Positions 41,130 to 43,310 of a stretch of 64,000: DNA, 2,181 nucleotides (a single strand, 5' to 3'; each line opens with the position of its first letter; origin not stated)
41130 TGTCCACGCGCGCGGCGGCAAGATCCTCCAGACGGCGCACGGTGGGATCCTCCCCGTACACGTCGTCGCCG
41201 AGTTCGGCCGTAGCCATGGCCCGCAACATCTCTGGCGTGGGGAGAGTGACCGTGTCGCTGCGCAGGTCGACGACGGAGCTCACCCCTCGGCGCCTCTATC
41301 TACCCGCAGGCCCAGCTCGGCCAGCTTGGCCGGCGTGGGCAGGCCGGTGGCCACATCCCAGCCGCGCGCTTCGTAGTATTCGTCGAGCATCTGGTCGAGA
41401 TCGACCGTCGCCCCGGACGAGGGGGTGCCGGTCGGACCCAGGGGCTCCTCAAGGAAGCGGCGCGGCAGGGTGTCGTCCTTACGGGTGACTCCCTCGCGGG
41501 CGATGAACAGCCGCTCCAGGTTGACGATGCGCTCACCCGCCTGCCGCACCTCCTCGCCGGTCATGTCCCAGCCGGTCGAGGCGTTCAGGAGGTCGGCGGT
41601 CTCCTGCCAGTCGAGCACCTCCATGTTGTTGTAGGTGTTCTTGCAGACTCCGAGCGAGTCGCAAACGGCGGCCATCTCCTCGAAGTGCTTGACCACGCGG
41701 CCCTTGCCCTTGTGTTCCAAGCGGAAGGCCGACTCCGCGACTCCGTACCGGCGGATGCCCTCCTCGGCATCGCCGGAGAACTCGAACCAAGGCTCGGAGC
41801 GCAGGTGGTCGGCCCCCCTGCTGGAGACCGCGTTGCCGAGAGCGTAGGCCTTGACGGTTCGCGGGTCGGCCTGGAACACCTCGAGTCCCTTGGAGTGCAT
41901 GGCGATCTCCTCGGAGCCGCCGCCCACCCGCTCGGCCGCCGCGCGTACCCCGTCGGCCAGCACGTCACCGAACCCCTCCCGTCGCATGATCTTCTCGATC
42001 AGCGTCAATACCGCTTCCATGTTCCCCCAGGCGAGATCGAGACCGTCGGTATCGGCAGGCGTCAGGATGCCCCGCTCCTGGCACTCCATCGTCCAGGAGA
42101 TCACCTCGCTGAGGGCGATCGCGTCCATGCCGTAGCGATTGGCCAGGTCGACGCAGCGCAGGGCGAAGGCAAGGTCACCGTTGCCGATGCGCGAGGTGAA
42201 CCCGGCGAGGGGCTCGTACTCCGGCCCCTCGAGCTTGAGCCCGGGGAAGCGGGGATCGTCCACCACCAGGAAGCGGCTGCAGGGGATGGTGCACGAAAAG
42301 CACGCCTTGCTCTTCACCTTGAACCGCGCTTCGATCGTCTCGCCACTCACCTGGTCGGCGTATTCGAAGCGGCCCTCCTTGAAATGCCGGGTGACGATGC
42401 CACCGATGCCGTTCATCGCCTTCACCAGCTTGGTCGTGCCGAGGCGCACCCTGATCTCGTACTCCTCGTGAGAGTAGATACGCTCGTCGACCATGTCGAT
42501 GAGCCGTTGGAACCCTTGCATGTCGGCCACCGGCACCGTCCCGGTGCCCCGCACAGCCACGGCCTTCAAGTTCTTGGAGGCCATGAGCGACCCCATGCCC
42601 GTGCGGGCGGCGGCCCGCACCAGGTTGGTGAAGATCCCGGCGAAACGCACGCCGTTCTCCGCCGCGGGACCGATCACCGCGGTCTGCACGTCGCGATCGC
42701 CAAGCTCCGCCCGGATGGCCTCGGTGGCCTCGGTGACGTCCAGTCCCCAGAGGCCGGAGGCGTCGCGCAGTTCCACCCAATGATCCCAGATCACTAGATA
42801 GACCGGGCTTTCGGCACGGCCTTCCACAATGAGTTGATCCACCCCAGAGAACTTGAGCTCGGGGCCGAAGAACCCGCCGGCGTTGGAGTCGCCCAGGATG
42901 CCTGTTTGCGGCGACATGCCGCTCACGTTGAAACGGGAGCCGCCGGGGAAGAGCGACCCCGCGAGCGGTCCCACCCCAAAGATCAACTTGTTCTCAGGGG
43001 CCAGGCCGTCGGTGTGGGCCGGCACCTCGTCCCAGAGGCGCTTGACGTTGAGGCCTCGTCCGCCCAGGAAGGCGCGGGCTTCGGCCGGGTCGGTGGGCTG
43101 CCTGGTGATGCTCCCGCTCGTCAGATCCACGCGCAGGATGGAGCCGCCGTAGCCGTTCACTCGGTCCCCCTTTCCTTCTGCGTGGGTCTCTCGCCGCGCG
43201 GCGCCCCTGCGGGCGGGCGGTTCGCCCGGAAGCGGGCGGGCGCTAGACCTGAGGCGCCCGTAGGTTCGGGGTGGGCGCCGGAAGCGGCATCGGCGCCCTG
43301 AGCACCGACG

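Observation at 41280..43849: Tungsten/molybdenum aldehyde:ferredoxin oxidoreductase with a dedicated poly-ferredoxin in a high-GC aerobic-type chromosome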

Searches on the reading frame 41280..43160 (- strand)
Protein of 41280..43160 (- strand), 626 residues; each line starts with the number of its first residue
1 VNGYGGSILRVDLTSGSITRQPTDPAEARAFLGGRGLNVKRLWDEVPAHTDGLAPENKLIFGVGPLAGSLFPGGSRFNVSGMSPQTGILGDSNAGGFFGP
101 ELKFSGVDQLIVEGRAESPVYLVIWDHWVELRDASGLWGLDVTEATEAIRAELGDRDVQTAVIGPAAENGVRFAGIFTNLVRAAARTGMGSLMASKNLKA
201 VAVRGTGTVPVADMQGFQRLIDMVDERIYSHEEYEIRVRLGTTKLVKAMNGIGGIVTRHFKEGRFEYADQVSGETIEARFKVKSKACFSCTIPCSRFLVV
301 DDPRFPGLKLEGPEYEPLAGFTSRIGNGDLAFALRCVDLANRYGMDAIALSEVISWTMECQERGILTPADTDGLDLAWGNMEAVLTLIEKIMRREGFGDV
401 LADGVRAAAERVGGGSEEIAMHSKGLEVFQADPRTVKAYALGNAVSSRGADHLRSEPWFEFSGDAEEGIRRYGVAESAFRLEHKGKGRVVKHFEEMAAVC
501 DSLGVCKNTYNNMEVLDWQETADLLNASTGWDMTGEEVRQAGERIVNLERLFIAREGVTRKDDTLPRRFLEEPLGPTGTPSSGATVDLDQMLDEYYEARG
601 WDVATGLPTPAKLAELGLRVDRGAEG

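Call 4: search_protein_families(library=pfam, proteins=[window:41280-43160:-])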
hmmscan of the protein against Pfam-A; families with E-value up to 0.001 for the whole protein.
window:41280-43160:- (626 aa): 2 families
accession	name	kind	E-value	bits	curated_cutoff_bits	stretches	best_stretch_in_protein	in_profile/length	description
PF01314.23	AFOR_C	-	1.2e-129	433.2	27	1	222-618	4-385/385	Aldehyde ferredoxin oxidoreductase, domains 2 & 3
PF02730.20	AFOR_N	-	1.3e-73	247.4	29.8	1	7-206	2-199/199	Aldehyde ferredoxin oxidoreductase, N-terminal domain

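Call 6: search_solved_structures(query=window:41280-43160:-, show_alignments=3)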
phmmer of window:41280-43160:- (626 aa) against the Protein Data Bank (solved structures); distinct sequences matched with E-value up to 0.001: 9.
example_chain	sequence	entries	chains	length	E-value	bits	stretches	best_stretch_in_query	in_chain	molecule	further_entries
1aor_A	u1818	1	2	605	5.6e-123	415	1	2-618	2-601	ALDEHYDE FERREDOXIN OXIDOREDUCTASE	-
9mqx_D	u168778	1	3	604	1.5e-121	410.3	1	1-618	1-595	Aldehyde:ferredoxin oxidoreductase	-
9g7j_A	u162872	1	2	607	6.7e-106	358.6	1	1-618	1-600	Aldehyde ferredoxin oxidoreductase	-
8c0z_A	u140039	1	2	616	2.8e-100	340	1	3-618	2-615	Aldehyde:ferredoxin oxidoreductase,tungsten-containing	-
1b25_A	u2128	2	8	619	3.3e-86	293.6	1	1-618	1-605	PROTEIN (FORMALDEHYDE FERREDOXIN OXIDOREDUCTASE) | FORMALDEHYDE FERREDOXIN OXIDOREDUCTASE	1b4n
9q1t_A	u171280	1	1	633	6.3e-81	276.1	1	2-623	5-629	Tungsten-dependent aldehyde oxidoreductase WOR83 from Haloferax volcanii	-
4z3w_A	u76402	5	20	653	5e-71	243.4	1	6-422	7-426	Benzoyl-CoA reductase, putative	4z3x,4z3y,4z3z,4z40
6x6u_A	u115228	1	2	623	1.5e-55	192.3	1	2-618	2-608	Formaldehyde:ferredoxin oxidoreductase wor5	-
6x1o_A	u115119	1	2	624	1.5e-55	192.3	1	2-618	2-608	Formaldehyde:ferredoxin oxidoreductase wor5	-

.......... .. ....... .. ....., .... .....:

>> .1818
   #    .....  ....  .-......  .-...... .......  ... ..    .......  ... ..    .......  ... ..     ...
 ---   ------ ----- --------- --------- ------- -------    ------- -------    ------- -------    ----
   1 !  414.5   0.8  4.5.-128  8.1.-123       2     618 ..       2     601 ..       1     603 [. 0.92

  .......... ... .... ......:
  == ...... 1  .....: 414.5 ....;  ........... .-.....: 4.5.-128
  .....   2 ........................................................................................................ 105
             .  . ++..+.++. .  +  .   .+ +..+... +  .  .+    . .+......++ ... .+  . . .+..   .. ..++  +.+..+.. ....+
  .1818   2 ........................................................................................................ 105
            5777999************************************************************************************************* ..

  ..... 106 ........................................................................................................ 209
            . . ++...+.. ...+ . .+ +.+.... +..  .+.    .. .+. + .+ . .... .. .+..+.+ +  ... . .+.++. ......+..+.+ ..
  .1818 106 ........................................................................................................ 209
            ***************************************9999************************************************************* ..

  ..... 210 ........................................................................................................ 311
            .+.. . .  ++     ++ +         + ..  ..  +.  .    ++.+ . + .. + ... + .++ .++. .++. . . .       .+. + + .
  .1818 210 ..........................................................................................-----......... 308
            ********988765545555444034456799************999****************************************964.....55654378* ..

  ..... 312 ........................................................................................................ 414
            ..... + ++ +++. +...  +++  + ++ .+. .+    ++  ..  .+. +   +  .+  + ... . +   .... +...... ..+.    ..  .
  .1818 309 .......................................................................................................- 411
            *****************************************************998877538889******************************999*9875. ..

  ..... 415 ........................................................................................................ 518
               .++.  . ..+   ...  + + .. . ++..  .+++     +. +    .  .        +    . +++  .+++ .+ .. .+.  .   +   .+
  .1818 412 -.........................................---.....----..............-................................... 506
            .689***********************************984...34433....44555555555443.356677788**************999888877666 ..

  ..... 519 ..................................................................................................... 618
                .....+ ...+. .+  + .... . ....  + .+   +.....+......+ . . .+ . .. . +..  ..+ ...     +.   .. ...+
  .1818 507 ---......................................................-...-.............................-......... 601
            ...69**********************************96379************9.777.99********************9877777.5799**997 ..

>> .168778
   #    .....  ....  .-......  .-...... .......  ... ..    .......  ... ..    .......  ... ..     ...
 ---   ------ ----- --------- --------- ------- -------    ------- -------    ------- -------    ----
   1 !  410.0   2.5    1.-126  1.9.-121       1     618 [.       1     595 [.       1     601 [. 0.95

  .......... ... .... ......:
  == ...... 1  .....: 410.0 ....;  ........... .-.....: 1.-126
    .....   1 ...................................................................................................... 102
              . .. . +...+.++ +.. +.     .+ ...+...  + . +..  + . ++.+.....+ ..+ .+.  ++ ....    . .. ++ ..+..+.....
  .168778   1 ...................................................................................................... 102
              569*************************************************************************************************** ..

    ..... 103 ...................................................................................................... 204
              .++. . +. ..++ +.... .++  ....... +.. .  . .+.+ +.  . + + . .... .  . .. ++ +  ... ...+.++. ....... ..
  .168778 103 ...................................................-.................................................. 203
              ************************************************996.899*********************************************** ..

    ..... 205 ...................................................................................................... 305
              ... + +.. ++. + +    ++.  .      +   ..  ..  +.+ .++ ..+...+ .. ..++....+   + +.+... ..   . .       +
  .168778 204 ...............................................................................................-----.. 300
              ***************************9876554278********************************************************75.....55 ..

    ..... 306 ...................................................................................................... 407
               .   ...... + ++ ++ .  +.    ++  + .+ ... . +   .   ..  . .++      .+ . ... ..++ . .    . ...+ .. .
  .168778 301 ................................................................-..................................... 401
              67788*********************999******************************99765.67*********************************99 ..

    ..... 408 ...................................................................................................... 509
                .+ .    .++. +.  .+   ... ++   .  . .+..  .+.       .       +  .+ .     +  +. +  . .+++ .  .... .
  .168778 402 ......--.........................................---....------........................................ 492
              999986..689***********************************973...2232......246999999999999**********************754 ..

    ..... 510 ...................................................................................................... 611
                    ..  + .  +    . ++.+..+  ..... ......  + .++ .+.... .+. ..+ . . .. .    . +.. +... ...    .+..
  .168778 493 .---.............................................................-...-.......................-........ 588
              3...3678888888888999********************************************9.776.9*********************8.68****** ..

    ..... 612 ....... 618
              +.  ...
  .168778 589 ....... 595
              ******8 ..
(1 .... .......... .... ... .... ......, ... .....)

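Call 10: find_homologous_proteins(query=window:41280-43160:-)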
Query window:41280-43160:- (626 aa): 7416 proteins with E <= 0.001 among 8000 candidates; the best 120 are listed.
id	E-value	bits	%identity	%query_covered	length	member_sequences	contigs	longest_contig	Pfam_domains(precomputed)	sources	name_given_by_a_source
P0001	0.0e+0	1421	100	100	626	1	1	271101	PF02730.21,PF01314.24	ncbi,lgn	-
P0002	0.0e+0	1420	100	100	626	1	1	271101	PF02730.21,PF01314.24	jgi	-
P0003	0.0e+0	1367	96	100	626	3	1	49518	PF02730.21,PF01314.24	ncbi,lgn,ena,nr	ncbi:MAG: aldehyde ferredoxin oxidoreductase family protein [Actinobacteria bacterium]|nr:aldehyde f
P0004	0.0e+0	1364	95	100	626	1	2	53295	PF02730.21,PF01314.24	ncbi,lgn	-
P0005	0.0e+0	1309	90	100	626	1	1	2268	PF02730.21,PF01314.24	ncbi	-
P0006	0.0e+0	1295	90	99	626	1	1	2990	PF02730.21,PF01314.24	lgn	-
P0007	0.0e+0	1288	89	100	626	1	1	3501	PF02730.21,PF01314.24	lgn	-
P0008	0.0e+0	1285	90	99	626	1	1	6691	PF02730.21,PF01314.24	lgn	-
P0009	0.0e+0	1276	89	99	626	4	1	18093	PF02730.21,PF01314.24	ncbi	ncbi:MAG: aldehyde ferredoxin oxidoreductase family protein [Thermoleophilia bacterium]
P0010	0.0e+0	1274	89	99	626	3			PF02730.21,PF01314.24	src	-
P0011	0.0e+0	1260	88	99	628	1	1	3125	PF02730.21,PF01314.24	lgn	-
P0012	0.0e+0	1257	87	99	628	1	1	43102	PF02730.21,PF01314.24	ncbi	-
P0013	0.0e+0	1250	87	99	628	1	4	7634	PF02730.21,PF01314.24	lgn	-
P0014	0.0e+0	1248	87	99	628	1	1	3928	PF02730.21,PF01314.24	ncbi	-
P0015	0.0e+0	1246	87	99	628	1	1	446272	PF02730.21,PF01314.24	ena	-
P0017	0.0e+0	1242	86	99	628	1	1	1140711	PF02730.21,PF01314.24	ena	-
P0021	0.0e+0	1149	80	99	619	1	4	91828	PF02730.21,PF01314.24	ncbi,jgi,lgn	jgi:aldehyde:ferredoxin oxidoreductase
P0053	0.0e+0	1059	73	99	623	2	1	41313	PF02730.21,PF01314.24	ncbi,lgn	ncbi:MAG: aldehyde ferredoxin oxidoreductase family protein [Anaerolineae bacterium]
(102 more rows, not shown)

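Call 12: find_encoding_contigs(protein=P0001, flank=10000, max_places=3)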
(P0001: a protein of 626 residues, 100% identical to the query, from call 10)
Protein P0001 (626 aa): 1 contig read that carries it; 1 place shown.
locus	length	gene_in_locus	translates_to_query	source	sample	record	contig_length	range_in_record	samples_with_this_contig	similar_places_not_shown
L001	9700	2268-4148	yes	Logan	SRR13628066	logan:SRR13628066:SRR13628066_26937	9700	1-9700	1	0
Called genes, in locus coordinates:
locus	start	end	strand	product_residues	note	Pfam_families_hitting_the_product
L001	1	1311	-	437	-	?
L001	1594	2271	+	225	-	PF12797:Fer4_2 (faint), PF12837:Fer4_6 (faint), PF13484:Fer4_16 (faint), PF13237:Fer4_10 (weak), PF13247:Fer4_11, PF12838:Fer4_7 (weak), PF13187:Fer4_9, PF00037:Fer4 (weak)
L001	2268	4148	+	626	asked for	PF02730:AFOR_N, PF01314:AFOR_C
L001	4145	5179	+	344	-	PF01212:Beta_elim_lyase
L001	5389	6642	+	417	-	PF00266:Aminotran_5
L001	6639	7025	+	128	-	PF01042:Ribonuc_L-PSP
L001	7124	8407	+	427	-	PF13433:Peripla_BP_5, PF13458:Peripla_BP_6, PF01094:ANF_receptor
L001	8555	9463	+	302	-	PF02653:BPD_transp_2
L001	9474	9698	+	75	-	?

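Call 13: find_encoding_contigs(protein=P0017, flank=10000, max_places=2)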
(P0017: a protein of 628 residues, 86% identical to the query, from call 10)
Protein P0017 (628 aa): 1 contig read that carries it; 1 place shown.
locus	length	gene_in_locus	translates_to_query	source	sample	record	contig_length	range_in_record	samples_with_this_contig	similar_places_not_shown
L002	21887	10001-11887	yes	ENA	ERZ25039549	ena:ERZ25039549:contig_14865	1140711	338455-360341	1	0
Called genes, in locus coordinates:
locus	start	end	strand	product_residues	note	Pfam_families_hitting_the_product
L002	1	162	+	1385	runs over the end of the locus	-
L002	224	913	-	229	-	PF03352:Adenine_glyco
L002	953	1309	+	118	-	PF01909:NTP_transf_2, PF18765:Polbeta (weak)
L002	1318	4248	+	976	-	PF02589:LUD_dom, PF13183:Fer4_8, PF13237:Fer4_10 (weak), PF12838:Fer4_7, PF13187:Fer4_9 (weak), PF13534:Fer4_17, PF02754:CCG, PF02589:LUD_dom, +4 more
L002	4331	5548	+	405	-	PF13433:Peripla_BP_5, PF13458:Peripla_BP_6, PF01094:ANF_receptor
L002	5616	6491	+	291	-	PF02653:BPD_transp_2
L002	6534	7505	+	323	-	PF02653:BPD_transp_2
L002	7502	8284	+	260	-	PF00005:ABC_tran, PF13604:AAA_30 (faint), PF13304:AAA_21 (faint), PF12399:BCA_ABC_TP_C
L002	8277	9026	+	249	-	PF13555:AAA_29 (faint), PF00005:ABC_tran, PF13304:AAA_21 (weak)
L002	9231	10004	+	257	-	PF12797:Fer4_2 (faint), PF12837:Fer4_6 (faint), PF13237:Fer4_10 (faint), PF12838:Fer4_7 (weak), PF13187:Fer4_9 (weak), PF13247:Fer4_11, PF00037:Fer4 (weak)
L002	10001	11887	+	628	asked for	PF02730:AFOR_N, PF01314:AFOR_C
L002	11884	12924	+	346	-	PF01212:Beta_elim_lyase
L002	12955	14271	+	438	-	PF00266:Aminotran_5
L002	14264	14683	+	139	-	PF01042:Ribonuc_L-PSP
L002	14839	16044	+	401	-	PF13433:Peripla_BP_5, PF13458:Peripla_BP_6, PF01094:ANF_receptor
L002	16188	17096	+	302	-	PF02653:BPD_transp_2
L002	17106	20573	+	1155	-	PF02653:BPD_transp_2, PF00005:ABC_tran, PF13304:AAA_21 (faint), PF12399:BCA_ABC_TP_C, PF00005:ABC_tran, PF00392:GntR, PF07729:FCD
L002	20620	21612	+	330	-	PF00248:Aldo_ket_red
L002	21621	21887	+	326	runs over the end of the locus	PF02423:OCD_Mu_crystall, PF01488:Shikimate_DH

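Call 14: find_encoding_contigs(protein=P0021, flank=10000, max_places=2)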
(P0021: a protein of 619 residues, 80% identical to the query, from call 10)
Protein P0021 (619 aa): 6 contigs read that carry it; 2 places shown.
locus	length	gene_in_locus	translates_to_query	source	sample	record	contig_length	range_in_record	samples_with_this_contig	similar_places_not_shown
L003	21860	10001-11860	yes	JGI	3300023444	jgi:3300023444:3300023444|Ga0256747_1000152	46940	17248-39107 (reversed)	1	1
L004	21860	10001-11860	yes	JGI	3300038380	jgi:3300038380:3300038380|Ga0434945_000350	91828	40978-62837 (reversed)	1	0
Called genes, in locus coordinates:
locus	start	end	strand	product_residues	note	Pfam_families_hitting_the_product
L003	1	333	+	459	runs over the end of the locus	PF00206:Lyase_1, PF10397:ADSL_C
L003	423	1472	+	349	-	PF00291:PALP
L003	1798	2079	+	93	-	-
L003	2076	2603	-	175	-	PF00313:CSD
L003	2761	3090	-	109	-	PF00313:CSD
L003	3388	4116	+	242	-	PF00392:GntR, PF08279:HTH_11 (weak), PF13412:HTH_24 (weak), PF14502:HTH_41 (weak), PF07729:FCD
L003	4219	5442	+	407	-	PF13458:Peripla_BP_6, PF13433:Peripla_BP_5, PF01094:ANF_receptor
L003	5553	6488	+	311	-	PF02653:BPD_transp_2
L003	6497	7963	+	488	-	PF02653:BPD_transp_2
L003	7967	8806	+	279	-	PF00005:ABC_tran, PF13304:AAA_21 (faint), PF12399:BCA_ABC_TP_C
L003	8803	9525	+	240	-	PF00005:ABC_tran, PF13304:AAA_21 (faint)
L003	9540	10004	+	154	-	PF12797:Fer4_2 (faint), PF14697:Fer4_21 (faint), PF12800:Fer4_4 (faint), PF13247:Fer4_11, PF13237:Fer4_10 (weak), PF12838:Fer4_7, PF13187:Fer4_9 (weak), PF00037:Fer4 (weak), +1 more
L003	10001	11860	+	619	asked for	PF02730:AFOR_N, PF01314:AFOR_C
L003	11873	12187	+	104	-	-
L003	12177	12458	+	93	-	-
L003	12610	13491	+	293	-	PF02899:Phage_int_SAM_1, PF13495:Phage_int_SAM_4, PF00589:Phage_integrase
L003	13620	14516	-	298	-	PF00892:EamA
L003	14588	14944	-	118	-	-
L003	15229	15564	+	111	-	-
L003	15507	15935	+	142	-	PF00929:RNase_T (weak)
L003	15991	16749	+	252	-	PF10127:RlaP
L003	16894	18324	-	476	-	-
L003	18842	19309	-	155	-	PF13470:PIN_3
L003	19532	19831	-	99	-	PF02604:PhdYeFM_antitox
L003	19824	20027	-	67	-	-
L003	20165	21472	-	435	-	PF00364:Biotin_lipoyl, PF25919:BSH_CusB (faint), PF25984:BSH_YknX (weak), PF02817:E3_binding, PF00561:Abhydrolase_1, PF12146:Hydrolase_4, PF12697:Abhydrolase_6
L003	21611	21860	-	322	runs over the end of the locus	PF02779:Transket_pyr, PF02780:Transketolase_C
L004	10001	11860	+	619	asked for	PF02730:AFOR_N, PF01314:AFOR_C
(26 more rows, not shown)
